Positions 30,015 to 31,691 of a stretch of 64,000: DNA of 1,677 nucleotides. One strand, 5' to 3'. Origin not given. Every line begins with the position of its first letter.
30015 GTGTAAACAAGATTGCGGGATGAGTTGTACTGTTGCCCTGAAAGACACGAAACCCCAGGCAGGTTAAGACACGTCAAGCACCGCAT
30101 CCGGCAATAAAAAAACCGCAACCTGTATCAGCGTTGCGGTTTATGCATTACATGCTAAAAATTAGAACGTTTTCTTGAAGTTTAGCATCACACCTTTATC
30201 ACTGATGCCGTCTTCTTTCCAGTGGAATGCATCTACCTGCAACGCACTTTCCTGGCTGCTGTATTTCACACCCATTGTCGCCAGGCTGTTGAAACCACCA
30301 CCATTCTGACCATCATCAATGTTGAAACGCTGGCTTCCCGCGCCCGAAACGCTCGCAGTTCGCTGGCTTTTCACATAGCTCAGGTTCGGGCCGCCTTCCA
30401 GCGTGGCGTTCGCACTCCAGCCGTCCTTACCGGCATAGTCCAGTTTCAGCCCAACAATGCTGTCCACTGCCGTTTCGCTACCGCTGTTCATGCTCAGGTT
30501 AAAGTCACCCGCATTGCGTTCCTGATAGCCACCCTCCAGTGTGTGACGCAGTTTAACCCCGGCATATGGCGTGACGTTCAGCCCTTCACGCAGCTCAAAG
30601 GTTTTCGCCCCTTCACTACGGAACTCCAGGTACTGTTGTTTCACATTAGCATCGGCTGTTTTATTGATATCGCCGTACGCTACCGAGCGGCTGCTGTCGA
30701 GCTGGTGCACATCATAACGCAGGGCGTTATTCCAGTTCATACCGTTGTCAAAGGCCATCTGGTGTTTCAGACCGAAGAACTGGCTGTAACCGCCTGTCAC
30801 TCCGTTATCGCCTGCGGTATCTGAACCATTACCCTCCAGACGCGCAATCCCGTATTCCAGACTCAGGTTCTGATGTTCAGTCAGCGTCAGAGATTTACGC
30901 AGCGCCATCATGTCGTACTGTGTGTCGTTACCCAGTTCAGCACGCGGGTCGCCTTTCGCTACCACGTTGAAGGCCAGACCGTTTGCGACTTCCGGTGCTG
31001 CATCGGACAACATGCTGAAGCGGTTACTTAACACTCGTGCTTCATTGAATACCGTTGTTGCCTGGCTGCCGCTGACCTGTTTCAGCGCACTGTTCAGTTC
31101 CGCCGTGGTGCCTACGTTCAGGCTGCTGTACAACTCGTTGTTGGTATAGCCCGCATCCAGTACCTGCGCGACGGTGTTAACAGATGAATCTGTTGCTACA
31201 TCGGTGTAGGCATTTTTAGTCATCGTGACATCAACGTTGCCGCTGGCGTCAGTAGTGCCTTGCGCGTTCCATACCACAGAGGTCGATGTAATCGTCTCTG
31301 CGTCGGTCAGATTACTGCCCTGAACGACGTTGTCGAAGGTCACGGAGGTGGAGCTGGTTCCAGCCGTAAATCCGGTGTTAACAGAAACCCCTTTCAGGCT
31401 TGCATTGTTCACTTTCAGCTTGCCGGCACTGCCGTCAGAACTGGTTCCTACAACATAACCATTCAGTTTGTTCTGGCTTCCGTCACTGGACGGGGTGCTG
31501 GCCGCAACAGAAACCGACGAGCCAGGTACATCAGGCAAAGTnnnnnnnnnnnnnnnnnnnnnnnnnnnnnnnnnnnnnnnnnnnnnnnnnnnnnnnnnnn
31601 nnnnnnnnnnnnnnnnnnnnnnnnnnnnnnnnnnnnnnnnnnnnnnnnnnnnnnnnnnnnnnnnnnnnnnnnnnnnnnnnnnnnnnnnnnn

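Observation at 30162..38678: Intact 2838-aa YdbA autotransporter with about 11 near-identical 294-bp tandem repeats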

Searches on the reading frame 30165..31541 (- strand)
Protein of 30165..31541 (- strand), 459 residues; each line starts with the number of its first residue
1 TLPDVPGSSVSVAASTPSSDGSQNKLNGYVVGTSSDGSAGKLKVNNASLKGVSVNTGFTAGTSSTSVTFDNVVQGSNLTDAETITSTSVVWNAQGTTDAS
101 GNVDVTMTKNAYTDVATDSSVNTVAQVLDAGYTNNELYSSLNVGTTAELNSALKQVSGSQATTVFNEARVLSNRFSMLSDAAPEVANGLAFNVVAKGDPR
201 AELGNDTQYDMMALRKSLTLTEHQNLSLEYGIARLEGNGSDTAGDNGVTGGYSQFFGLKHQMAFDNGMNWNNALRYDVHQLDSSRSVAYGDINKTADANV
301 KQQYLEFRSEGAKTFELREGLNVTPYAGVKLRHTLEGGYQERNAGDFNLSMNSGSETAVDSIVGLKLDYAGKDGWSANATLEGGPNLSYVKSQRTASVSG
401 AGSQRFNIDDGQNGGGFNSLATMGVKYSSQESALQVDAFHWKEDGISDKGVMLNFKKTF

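Call 81: predict_structure(alignment_id=A2)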
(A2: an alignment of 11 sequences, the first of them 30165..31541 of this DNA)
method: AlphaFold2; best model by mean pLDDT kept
length: 459 residues; sequences in the alignment: 11
mean_pLDDT: 66.5   pTM: 0.53
mean pLDDT of the five models: 66.5, 63.2, 54.4, 50.9, 41.5
residues with pLDDT >= 90: 20; 70-90: 202; 50-70: 152; < 50: 85
segments of 3 or more residues with pLDDT < 50: 1-21, 57-62, 111-148, 240-246, 401-404
pLDDT, mean of each block of 10 residues (from residue 1): 31 32 63 57 78 58 63 82 71 79 76 35 36 38 46 50 66 69 63 65 62 80 85 64 52 85 86 88 58 59 87 86 89 75 56 76 86 79 79 60 51 65 77 76 73 67
secondary structure, 60 per line:
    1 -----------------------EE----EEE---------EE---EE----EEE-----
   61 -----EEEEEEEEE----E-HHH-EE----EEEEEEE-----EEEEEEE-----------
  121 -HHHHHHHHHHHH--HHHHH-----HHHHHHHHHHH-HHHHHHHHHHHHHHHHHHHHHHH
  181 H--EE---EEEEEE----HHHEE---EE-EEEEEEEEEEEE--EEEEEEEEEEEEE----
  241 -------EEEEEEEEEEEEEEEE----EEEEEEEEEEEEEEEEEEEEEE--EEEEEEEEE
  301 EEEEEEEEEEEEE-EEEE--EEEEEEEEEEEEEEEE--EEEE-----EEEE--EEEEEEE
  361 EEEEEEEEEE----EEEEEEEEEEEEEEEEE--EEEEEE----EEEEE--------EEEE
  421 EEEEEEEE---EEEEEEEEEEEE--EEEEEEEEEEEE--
elements in order: E30-32 E53-55 E66-74 E91-97 E103-109 H122-133 H136-140 H146-156 H158-181 E189-194 E210-221 E224-236 E248-263 E268-289 E292-313 E315-318 E321-336 E339-342 E348-351 E354-370 E375-391 E394-399 E404-408 E417-428 E432-443 E446-457

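Call 83: fold_search(model_id=the predicted structure, library=pdb)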
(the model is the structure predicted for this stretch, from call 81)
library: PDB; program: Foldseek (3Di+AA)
matches with E <= 10: 808; with E <= 0.001: 66
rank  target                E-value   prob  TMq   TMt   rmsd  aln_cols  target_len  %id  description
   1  3kvn_A                3.2e-08  1.00  0.42  0.32   7.2       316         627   14  Crystal structure of the full-length autotransporter EstA from Pseudomonas aeruginosa (released 2010-01-26)
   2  3kvn_X                3.2e-08  1.00  0.42  0.32   9.5       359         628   14  Crystal structure of the full-length autotransporter EstA from Pseudomonas aeruginosa (released 2010-01-26)
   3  9oqa                  1.6e-07  1.00  0.43  0.34   8.8       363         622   16  Cryo-EM structure of AaaA, a Pseudomonas Aeruginosa autotransporter (released 2025-08-13)
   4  3slo                  1.5e-06  1.00  0.35  0.48   8.8       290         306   15  Pre-cleavage Structure of the Autotransporter EspP - N1023D mutant (released 2011-11-16)
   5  3slt                  1.8e-06  1.00  0.34  0.47   9.5       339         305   14  Pre-cleavage Structure of the Autotransporter EspP - N1023S Mutant (released 2011-11-16)
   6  8bnz_P                1.9e-06  1.00  0.43  0.60   6.4       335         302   15  BAM-EspP complex structure with BamA-G431C/EspP-N1293C mutations in nanodisc (released 2023-04-26)
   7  8bo2_P                2.2e-06  1.00  0.39  0.54   7.1       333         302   16  BAM-EspP complex structure with BamA-S425C/EspP-S1299C mutations in nanodisc (released 2023-04-26)
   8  1uyn                  2.3e-06  1.00  0.41  0.64   7.2       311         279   13  Translocator domain of autotransporter NalP from Neisseria meningitidis (released 2004-03-18)
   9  3slj                  2.9e-06  1.00  0.35  0.47   9.4       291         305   14  Pre-cleavage Structure of the Autotransporter EspP - N1023A mutant (released 2011-11-16)
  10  3qq2_C                2.8e-05  1.00  0.30  0.49   7.7       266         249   15  Crystal Structure of the Beta Domain of the Bordetella Autotransporter Brka (released 2011-04-13)
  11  1kmp                  3.6e-05  1.00  0.29  0.22   9.8       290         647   12  Crystal structure of the Outer Membrane Transporter FecA Complexed with Ferric Citrate (released 2002-03-06)
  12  3qq2_B                4.3e-05  1.00  0.29  0.46   9.1       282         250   15  Crystal Structure of the Beta Domain of the Bordetella Autotransporter Brka (released 2011-04-13)
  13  8qn4_F                5.0e-05  1.00  0.33  0.56   9.3       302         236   14  Structure of the BAM-EspP complex in an open EspP intermediate state (released 2024-10-02)
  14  1po3_B                8.2e-05  1.00  0.29  0.22  11.0       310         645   12  Crystal structure of ferric citrate transporter FecA in complex with ferric citrate (released 2003-11-18)
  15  8s34_A                8.2e-05  1.00  0.29  0.21  12.3       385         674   12  Ferric-mycobactin receptor (FemA) in complex with aeruginic acid (released 2025-02-26)
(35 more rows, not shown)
